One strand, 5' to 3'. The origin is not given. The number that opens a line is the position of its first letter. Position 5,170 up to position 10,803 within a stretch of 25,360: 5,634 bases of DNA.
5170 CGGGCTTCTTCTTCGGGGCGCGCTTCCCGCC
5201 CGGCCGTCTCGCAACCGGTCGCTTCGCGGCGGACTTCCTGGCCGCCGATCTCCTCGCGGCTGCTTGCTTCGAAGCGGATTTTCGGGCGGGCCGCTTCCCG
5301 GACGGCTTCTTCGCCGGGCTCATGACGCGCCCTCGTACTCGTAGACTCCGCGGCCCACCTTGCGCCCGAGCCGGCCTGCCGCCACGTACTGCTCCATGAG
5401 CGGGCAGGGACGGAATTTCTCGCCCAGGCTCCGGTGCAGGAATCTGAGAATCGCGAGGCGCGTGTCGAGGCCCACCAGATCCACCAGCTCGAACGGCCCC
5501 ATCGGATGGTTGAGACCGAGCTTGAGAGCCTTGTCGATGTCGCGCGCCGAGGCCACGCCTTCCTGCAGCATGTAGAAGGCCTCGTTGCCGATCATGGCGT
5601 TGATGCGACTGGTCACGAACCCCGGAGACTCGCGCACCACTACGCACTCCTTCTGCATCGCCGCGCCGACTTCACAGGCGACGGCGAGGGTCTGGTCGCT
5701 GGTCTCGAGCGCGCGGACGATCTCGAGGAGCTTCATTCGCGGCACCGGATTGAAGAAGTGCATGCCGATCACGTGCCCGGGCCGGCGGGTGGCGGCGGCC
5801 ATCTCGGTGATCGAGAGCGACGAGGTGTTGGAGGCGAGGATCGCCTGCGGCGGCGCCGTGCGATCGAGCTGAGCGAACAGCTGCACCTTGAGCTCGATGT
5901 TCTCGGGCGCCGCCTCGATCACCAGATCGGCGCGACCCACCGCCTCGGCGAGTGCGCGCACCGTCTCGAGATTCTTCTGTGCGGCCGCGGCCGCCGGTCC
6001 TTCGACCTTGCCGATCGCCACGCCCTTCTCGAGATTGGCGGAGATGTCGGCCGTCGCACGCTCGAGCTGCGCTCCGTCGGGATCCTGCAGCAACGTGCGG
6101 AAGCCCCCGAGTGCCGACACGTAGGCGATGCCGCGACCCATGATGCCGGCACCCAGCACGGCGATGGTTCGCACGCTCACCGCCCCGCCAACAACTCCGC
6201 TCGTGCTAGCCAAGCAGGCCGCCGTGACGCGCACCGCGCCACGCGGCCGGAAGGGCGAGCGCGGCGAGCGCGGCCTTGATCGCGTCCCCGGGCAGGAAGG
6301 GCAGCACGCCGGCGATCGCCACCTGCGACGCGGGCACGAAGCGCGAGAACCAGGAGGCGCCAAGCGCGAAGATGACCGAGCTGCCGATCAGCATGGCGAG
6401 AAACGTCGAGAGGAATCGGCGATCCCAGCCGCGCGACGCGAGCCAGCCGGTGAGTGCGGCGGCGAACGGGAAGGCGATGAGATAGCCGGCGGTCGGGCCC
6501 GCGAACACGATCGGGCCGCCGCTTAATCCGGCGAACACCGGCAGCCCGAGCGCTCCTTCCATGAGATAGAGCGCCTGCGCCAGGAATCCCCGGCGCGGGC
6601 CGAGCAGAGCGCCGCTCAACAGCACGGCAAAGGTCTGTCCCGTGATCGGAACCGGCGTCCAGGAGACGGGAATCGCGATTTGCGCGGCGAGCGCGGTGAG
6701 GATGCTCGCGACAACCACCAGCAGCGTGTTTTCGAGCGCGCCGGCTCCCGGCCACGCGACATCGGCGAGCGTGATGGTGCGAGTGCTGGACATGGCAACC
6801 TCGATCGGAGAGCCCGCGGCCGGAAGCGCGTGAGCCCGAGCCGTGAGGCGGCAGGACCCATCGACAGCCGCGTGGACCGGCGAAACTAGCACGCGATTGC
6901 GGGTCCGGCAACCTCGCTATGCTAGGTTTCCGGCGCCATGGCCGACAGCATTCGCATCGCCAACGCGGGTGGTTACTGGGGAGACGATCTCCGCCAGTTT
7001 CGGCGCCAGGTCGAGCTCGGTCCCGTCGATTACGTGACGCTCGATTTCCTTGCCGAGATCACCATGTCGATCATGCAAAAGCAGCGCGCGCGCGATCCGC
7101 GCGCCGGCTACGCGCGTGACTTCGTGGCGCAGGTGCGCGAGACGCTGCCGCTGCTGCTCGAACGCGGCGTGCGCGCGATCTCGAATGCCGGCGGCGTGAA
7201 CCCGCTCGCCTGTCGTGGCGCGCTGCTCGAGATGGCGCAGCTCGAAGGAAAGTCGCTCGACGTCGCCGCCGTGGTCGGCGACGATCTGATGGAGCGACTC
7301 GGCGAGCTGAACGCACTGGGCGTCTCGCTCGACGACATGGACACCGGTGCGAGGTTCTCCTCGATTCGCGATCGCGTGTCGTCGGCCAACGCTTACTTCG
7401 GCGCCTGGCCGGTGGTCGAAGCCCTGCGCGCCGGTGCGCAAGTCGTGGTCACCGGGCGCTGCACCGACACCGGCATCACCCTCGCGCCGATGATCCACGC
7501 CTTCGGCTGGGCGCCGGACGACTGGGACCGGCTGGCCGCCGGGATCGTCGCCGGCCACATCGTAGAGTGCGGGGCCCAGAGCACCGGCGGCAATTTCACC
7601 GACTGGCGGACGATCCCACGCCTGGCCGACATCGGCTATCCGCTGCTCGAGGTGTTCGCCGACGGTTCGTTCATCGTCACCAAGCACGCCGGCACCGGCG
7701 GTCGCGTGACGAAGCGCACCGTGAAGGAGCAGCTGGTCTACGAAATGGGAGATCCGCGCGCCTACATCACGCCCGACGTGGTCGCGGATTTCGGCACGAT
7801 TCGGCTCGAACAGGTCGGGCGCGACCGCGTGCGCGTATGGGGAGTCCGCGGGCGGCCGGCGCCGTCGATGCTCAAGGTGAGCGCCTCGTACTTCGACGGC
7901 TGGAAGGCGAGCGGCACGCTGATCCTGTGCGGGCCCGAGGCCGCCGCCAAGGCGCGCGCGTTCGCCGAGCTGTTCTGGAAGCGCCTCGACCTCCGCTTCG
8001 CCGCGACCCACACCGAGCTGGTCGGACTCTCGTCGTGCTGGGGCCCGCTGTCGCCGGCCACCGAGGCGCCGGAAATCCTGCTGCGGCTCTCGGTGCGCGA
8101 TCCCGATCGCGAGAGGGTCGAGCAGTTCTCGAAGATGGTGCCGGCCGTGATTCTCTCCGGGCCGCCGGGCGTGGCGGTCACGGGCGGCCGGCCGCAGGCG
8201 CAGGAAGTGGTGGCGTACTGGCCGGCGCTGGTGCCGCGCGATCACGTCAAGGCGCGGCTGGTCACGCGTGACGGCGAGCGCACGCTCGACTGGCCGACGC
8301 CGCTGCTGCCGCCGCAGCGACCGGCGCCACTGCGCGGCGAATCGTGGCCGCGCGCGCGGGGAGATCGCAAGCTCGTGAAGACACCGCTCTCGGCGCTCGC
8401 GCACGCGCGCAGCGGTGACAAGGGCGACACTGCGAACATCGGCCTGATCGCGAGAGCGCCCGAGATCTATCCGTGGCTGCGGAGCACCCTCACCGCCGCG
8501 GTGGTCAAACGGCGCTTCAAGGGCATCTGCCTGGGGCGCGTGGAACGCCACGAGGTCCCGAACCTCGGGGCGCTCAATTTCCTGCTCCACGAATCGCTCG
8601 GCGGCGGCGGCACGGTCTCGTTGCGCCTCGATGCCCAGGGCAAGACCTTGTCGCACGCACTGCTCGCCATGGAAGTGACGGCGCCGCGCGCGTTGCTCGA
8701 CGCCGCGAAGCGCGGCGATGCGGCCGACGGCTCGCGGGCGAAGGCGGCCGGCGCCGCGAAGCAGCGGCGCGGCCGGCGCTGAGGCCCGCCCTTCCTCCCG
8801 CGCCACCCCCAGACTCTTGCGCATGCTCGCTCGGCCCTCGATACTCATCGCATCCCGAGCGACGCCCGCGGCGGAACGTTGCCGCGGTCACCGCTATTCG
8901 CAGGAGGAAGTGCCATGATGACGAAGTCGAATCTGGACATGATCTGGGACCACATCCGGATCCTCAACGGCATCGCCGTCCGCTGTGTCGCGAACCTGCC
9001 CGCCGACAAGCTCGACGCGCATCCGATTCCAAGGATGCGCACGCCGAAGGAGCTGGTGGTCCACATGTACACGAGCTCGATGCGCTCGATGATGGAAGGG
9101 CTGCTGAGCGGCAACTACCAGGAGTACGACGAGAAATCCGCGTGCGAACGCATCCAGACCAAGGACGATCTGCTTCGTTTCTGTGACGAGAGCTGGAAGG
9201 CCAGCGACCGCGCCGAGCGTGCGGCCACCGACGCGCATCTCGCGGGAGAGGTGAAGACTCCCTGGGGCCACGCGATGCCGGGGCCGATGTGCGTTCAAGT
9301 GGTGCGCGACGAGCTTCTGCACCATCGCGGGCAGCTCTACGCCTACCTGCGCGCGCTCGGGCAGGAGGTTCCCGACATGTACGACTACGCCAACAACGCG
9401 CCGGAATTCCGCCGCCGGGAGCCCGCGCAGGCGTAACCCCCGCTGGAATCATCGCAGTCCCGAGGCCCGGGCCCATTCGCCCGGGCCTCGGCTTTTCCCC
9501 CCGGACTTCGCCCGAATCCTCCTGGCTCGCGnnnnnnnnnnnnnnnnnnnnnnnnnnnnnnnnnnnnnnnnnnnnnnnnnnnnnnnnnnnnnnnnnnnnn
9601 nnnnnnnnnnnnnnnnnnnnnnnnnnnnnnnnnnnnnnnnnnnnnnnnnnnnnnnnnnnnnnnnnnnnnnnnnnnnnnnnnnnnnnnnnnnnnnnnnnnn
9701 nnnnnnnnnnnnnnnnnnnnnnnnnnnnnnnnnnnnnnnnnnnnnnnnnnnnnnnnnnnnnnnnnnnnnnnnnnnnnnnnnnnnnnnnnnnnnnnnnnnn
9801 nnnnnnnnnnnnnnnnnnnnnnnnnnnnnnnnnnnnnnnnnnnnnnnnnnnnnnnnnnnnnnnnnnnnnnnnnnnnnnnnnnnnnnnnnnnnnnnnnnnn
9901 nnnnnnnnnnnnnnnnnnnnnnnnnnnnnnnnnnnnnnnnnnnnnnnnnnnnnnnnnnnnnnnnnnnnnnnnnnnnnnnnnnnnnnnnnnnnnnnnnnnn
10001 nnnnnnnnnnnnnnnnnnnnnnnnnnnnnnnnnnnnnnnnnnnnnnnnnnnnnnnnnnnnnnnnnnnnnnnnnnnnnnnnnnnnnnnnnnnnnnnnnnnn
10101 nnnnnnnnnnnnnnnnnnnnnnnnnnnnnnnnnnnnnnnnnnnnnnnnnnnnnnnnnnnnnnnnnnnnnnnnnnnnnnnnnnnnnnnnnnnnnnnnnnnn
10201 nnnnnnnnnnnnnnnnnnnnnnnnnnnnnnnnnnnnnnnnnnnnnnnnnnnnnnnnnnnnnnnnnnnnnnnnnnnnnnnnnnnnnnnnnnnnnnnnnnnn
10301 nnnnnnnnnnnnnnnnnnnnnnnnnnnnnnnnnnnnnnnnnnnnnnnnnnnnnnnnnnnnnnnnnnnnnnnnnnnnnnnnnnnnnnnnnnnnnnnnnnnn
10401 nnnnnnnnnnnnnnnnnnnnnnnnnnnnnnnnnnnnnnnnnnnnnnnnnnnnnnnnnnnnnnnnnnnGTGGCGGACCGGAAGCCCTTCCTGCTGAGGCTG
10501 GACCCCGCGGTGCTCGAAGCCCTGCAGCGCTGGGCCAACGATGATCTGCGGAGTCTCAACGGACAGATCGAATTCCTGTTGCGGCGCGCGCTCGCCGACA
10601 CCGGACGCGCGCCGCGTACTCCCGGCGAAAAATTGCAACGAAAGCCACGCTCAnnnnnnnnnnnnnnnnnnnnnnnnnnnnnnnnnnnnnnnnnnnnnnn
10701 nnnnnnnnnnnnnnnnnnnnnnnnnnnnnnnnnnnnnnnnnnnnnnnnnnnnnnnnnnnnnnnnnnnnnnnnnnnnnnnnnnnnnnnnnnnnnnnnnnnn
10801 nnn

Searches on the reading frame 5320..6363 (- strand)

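Call 46: search_protein_families(library=pfam, proteins=[window:5320-6363:-], max_evalue=0.0001)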
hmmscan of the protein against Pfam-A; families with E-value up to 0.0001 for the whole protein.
window:5320-6363:- (347 aa): 2 families
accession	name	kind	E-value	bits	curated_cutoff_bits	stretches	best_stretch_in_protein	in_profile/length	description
PF02737.24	3HCDH_N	-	3e-58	197.2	22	1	66-245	1-179/180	3-hydroxyacyl-CoA dehydrogenase, NAD binding domain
PF00725.27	3HCDH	-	6.9e-33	113.5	22.1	1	248-343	1-97/97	3-hydroxyacyl-CoA dehydrogenase, C-terminal domain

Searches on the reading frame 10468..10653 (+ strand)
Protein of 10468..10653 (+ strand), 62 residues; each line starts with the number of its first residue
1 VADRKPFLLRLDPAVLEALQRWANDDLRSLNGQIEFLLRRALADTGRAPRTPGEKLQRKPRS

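Call 9: search_protein_families(library=pfam, proteins=[window:10468-10653:+], max_evalue=0.001)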
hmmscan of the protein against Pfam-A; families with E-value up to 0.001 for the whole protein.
window:10468-10653:+ (62 aa): 1 family
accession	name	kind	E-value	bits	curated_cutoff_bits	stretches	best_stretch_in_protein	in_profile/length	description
PF07878.17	RHH_5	-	0.00011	22.2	26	1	14-43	11-40/43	CopG-like RHH_1 or ribbon-helix-helix domain, RHH_5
